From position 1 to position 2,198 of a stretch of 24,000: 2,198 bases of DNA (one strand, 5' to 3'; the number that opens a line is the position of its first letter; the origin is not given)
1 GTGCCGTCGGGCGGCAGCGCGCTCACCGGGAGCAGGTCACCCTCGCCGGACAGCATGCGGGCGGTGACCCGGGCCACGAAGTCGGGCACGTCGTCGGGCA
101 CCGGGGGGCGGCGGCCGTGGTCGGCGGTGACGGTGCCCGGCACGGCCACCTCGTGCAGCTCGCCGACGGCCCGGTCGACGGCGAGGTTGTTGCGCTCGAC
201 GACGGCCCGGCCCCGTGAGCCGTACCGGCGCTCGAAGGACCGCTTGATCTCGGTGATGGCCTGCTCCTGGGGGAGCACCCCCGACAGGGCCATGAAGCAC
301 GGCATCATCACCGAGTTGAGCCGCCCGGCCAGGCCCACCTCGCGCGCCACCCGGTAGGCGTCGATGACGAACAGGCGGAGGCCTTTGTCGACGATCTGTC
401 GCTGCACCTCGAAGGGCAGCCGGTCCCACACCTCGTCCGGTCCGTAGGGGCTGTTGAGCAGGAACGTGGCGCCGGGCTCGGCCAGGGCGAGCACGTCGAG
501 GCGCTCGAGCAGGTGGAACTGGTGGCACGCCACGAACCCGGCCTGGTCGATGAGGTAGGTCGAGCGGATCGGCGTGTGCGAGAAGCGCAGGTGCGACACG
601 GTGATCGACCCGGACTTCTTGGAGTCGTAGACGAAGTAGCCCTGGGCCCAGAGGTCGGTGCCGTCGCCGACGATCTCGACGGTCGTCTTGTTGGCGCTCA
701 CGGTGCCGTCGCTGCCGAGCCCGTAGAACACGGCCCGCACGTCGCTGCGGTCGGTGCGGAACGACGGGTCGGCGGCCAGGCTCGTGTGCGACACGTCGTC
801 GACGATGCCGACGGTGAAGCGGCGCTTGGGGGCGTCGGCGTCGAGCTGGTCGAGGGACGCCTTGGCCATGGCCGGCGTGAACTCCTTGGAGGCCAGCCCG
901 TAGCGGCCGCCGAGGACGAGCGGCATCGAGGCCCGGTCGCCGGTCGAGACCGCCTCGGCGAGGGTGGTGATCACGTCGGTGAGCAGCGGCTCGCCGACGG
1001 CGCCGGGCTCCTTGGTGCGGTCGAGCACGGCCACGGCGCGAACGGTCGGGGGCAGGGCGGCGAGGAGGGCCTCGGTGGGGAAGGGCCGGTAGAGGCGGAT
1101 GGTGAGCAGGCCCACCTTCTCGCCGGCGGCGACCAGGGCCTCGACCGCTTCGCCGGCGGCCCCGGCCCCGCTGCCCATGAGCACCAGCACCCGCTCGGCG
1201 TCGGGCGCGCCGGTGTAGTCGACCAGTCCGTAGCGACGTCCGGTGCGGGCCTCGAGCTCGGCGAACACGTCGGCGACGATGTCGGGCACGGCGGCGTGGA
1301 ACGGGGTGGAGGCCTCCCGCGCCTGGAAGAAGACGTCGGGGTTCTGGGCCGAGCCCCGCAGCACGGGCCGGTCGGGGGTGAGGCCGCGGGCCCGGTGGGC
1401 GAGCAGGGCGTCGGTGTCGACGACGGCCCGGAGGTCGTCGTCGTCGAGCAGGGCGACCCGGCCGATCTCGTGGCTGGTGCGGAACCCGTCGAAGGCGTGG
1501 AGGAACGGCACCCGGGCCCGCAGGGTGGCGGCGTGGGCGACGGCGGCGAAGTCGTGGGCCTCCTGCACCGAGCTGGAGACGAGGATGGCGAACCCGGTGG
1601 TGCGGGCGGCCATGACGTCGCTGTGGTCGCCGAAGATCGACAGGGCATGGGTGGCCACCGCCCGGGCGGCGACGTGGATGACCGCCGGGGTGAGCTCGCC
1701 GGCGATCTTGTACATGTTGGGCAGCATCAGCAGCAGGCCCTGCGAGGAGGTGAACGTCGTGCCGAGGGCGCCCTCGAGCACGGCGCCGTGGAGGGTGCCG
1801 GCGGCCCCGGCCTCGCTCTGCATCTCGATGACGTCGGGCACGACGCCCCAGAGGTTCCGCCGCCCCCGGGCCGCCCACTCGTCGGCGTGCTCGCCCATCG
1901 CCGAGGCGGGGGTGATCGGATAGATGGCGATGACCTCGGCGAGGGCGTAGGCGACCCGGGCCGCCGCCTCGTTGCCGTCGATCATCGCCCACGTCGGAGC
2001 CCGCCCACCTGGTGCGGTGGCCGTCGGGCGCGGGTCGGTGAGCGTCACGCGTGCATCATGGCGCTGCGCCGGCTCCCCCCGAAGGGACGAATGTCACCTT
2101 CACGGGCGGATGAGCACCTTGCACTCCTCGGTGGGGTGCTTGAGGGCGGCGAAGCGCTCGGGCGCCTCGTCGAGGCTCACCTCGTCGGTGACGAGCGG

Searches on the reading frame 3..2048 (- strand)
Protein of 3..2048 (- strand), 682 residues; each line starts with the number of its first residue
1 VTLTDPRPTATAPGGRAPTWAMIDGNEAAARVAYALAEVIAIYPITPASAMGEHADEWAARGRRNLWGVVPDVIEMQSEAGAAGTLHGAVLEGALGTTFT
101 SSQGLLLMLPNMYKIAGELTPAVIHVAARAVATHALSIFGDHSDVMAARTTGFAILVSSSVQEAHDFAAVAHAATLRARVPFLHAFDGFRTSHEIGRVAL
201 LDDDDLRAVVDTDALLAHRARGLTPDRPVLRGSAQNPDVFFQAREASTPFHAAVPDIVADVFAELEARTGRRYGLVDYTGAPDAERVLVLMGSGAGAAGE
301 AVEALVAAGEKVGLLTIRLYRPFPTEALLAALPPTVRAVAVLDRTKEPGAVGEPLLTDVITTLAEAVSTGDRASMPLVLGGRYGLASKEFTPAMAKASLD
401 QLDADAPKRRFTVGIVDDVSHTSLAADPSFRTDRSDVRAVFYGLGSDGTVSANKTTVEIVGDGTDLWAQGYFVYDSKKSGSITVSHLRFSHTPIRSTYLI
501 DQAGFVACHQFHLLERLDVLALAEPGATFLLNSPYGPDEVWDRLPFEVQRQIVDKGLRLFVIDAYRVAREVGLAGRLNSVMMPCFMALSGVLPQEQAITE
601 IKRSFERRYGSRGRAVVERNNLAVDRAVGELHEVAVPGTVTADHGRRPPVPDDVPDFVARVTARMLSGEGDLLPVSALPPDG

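Call 32: search_protein_families(library=pfam, proteins=[window:3-2048:-], max_evalue=0.00001)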
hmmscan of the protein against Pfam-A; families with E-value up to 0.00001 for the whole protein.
window:3-2048:- (682 aa): 4 families
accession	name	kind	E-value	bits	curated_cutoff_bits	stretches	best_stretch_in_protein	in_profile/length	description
PF01855.24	POR_N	-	3.3e-80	269.6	27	1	32-261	2-229/231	Pyruvate flavodoxin/ferredoxin oxidoreductase, thiamine diP-bdg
PF01558.24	POR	-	1.9e-28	100.2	27.4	1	445-628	1-172/173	Pyruvate ferredoxin/flavodoxin oxidoreductase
PF17147.9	PFOR_II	-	2.8e-14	53.7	27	1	284-366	1-81/102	Pyruvate:ferredoxin oxidoreductase core domain II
PF10371.14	EKR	-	9.8e-12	45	27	1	646-682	4-40/55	Domain of unknown function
